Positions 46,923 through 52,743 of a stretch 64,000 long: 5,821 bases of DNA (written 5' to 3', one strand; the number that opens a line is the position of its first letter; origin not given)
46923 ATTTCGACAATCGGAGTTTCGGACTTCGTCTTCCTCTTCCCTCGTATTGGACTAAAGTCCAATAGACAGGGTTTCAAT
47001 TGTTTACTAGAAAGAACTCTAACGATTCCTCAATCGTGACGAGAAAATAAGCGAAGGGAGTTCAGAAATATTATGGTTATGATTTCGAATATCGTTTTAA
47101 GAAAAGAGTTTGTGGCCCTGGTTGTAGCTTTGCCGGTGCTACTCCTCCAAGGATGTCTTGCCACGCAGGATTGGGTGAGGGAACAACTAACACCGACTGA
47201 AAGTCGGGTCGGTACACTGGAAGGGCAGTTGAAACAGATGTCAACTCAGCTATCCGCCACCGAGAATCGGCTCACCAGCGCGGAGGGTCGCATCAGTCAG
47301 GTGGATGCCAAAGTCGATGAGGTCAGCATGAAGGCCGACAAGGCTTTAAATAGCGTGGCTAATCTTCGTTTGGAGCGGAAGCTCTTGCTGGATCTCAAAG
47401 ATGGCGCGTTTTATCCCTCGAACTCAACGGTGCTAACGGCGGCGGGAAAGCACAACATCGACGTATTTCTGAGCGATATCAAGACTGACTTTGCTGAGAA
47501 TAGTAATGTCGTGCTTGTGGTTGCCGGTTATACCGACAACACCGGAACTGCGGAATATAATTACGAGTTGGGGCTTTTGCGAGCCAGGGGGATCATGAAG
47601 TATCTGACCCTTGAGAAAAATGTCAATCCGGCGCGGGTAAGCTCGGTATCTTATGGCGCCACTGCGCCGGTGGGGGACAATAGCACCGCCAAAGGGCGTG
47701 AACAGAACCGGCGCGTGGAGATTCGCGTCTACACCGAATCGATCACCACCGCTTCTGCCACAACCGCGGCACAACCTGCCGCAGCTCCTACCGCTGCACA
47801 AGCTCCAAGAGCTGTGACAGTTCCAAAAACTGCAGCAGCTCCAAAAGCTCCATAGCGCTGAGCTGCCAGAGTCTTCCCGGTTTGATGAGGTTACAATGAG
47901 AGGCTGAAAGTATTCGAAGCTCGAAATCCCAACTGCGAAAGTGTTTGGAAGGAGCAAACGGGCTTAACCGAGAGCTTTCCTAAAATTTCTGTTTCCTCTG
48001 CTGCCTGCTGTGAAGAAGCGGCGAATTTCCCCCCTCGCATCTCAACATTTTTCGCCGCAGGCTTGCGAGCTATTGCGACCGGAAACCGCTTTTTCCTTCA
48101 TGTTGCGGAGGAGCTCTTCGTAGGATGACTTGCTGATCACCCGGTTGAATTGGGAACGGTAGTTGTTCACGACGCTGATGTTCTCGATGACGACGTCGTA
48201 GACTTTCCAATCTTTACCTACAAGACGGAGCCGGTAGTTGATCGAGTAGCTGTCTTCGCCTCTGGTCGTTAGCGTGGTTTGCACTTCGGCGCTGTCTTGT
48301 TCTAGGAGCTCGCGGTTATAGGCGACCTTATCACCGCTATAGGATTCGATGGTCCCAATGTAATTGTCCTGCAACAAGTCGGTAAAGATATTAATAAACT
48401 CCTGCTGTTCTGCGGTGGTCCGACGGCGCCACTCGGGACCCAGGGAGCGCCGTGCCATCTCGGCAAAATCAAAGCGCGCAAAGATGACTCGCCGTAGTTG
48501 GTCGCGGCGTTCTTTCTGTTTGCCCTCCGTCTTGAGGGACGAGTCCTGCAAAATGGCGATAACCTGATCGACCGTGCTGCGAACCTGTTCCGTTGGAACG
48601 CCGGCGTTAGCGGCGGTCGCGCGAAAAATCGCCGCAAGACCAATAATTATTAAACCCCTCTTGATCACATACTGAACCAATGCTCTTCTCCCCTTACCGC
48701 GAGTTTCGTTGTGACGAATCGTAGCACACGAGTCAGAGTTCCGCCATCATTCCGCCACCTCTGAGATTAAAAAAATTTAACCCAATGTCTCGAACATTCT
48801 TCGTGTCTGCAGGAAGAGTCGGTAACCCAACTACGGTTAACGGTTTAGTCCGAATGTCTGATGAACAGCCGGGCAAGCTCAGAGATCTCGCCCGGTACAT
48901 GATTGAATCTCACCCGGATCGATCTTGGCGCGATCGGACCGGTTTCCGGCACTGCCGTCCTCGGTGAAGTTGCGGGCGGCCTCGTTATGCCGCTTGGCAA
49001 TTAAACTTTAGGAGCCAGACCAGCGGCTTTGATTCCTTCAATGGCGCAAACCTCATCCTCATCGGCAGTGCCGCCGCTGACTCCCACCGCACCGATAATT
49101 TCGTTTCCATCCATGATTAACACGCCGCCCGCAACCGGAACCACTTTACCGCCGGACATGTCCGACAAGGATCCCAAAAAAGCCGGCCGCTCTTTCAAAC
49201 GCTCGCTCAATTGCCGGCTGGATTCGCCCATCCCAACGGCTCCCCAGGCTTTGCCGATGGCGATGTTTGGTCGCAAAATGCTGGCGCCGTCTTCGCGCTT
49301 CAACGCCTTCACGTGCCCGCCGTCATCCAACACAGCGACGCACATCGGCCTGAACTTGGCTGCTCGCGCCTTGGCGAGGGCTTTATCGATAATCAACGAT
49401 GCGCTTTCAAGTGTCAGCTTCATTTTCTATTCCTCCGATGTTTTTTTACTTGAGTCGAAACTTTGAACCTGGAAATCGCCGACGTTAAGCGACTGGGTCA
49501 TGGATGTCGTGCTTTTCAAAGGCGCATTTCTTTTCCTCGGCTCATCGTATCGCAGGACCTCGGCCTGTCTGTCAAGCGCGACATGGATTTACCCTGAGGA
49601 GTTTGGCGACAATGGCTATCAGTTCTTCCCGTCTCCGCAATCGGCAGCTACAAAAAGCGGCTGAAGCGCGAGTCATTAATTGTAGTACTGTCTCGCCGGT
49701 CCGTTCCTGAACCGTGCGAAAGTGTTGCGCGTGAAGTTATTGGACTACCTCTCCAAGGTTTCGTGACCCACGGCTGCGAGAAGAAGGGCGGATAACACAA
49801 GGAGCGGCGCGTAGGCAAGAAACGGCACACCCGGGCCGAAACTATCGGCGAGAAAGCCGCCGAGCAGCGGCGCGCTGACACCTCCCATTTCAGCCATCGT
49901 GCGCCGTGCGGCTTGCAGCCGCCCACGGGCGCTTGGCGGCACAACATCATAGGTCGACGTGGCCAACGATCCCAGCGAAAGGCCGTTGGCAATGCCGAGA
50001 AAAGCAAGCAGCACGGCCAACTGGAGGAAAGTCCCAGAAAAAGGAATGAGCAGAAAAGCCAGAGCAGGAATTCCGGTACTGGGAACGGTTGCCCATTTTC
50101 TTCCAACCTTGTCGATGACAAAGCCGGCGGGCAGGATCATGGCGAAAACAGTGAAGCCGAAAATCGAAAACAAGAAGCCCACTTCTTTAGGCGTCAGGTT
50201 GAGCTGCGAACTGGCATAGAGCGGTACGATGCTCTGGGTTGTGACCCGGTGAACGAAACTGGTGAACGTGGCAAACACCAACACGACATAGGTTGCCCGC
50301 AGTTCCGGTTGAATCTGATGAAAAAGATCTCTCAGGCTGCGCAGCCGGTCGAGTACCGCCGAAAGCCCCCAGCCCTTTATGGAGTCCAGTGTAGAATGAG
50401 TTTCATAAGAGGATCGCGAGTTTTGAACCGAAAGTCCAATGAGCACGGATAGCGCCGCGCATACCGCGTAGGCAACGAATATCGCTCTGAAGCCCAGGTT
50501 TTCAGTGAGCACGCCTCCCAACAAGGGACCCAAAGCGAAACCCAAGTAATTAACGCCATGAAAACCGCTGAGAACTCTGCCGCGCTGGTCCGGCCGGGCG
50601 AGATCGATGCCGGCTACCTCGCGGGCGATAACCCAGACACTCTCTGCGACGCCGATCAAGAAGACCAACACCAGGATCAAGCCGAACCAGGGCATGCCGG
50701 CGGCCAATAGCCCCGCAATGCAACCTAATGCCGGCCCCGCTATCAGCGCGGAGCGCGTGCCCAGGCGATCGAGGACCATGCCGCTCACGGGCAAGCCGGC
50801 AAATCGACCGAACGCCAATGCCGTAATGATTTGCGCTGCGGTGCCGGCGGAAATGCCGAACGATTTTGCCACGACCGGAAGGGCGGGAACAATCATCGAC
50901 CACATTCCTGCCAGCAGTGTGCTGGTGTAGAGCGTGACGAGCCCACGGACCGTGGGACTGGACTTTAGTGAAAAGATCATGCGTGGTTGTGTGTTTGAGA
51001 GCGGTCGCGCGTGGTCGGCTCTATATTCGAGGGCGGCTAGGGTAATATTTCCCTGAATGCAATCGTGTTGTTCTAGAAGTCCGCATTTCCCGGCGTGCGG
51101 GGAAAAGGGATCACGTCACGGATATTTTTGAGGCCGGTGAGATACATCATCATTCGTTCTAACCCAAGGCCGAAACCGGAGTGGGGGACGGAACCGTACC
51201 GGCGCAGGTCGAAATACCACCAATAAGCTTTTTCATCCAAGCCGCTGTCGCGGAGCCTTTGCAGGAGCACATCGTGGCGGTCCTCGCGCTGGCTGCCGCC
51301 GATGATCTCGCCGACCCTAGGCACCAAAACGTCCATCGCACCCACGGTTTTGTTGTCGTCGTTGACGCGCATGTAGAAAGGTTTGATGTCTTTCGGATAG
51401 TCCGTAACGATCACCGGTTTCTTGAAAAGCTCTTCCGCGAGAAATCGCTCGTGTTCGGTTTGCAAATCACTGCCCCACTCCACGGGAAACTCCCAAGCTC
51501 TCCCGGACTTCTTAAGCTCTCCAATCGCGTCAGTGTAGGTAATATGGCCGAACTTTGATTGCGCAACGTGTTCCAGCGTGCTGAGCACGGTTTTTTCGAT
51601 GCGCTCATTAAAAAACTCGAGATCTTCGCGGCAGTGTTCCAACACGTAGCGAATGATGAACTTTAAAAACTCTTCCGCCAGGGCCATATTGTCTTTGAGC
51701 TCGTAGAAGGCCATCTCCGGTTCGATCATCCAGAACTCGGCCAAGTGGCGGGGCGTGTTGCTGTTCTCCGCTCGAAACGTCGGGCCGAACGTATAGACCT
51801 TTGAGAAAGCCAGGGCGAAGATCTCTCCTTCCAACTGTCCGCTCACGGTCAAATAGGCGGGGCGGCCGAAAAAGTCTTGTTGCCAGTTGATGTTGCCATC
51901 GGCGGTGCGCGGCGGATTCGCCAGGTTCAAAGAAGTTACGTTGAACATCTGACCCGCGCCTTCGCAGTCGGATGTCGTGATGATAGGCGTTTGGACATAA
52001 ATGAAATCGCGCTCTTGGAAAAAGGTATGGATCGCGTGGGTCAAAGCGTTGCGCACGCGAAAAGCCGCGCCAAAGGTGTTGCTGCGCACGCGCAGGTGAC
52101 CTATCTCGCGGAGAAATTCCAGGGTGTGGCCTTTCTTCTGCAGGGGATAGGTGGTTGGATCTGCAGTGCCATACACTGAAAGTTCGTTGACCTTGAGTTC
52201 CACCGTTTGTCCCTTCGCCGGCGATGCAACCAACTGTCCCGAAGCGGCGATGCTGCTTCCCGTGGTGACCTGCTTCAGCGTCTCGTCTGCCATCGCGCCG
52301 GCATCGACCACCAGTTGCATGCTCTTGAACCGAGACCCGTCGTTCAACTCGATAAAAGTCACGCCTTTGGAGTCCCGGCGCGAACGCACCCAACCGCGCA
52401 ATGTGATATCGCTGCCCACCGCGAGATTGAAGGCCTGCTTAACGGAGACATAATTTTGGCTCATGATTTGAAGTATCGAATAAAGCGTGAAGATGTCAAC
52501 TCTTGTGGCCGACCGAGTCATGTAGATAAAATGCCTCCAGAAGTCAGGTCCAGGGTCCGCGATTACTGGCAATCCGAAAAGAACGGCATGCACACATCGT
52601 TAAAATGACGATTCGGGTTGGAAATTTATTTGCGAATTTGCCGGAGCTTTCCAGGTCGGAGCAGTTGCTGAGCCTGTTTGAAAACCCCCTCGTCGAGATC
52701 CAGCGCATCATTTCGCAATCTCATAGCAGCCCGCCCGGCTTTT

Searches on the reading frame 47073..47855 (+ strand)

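Call 8: search_protein_families(library=pfam, proteins=[window:47073-47855:+], max_evalue=0.01)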
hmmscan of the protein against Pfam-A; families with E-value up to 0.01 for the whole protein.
window:47073-47855:+ (260 aa): 5 families
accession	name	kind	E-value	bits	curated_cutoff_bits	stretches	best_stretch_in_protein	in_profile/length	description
PF00691.25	OmpA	-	6.8e-17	62.1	27.2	1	114-213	2-98/98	OmpA family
PF00700.27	Flagellin_C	-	3.2e-05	24.6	23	1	36-96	8-68/86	Bacterial flagellin C-terminal helical region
PF23991.1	DUF7310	-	4.1e-05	24.4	40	1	39-95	25-81/83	Coiled-coil region of unknown function (DUF7310)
PF08614.16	ATG16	-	0.0028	18.3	33.7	1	35-110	86-158/200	Autophagy protein 16 (ATG16)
PF06009.19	Laminin_II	-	0.0067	16.9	33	0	46-106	12-72/138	Laminin Domain II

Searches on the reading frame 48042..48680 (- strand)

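Call 8: search_protein_families(library=pfam, proteins=[window:48042-48680:-], max_evalue=0.01)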
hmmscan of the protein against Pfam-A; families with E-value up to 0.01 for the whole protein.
window:48042-48680:- (212 aa): 2 families
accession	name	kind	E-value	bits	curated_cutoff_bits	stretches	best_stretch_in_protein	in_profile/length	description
PF05494.18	MlaC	-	2.3e-45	154.8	26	1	35-196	2-166/166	MlaC protein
PF21188.2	BRR2_plug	-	0.0048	17.7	25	0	28-63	20-55/69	Pre-mRNA-splicing helicase BRR2 plug domain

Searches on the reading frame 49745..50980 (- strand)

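Call 7: search_protein_families(library=pfam, proteins=[window:49745-50980:-], max_evalue=0.01)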
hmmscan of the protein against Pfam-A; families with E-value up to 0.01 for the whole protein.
window:49745-50980:- (411 aa): 4 families
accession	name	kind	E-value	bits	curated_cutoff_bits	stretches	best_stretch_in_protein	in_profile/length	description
PF07690.21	MFS_1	-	1.3e-52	179.3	33.4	2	234-402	1-169/347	Major Facilitator Superfamily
PF00083.30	Sugar_tr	-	3.1e-06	26.8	22.3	1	256-382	43-166/452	Sugar (and other) transporter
PF03092.22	BT1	-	0.00036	19.8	22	1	104-277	91-273/432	BT1 family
PF12832.13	MFS_1_like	-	0.004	16.7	25.2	0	27-388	15-372/373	MFS_1 like family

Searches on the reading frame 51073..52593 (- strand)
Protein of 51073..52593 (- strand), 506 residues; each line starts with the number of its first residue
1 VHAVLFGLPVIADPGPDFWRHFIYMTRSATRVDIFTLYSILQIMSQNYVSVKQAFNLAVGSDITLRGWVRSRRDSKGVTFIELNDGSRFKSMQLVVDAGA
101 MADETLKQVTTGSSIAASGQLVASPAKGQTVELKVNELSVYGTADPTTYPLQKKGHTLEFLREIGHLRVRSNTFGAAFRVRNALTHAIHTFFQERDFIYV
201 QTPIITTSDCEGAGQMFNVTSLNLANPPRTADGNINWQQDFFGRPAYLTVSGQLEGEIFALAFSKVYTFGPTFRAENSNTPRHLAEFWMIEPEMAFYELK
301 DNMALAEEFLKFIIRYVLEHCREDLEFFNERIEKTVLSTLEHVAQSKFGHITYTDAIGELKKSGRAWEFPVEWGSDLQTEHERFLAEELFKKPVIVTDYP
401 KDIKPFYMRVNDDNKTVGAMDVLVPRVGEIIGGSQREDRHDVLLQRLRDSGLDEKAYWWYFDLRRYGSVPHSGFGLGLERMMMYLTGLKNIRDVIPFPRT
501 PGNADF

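Call 7: search_protein_families(library=pfam, proteins=[window:51073-52593:-], max_evalue=0.01)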
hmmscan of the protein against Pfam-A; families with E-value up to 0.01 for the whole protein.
window:51073-52593:- (506 aa): 3 families
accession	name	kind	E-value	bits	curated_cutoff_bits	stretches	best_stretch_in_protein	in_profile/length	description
PF00152.25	tRNA-synt_2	-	6.8e-71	239.3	25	1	165-500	9-307/308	tRNA synthetases class II (D, K and N)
PF01336.31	tRNA_anti-codon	-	7.4e-14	51.9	27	1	63-140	1-74/75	OB-fold nucleic acid binding domain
PF01409.25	tRNA-synt_2d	-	0.0027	17.7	19.8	0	470-494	211-235/246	tRNA synthetases class II core domain (F)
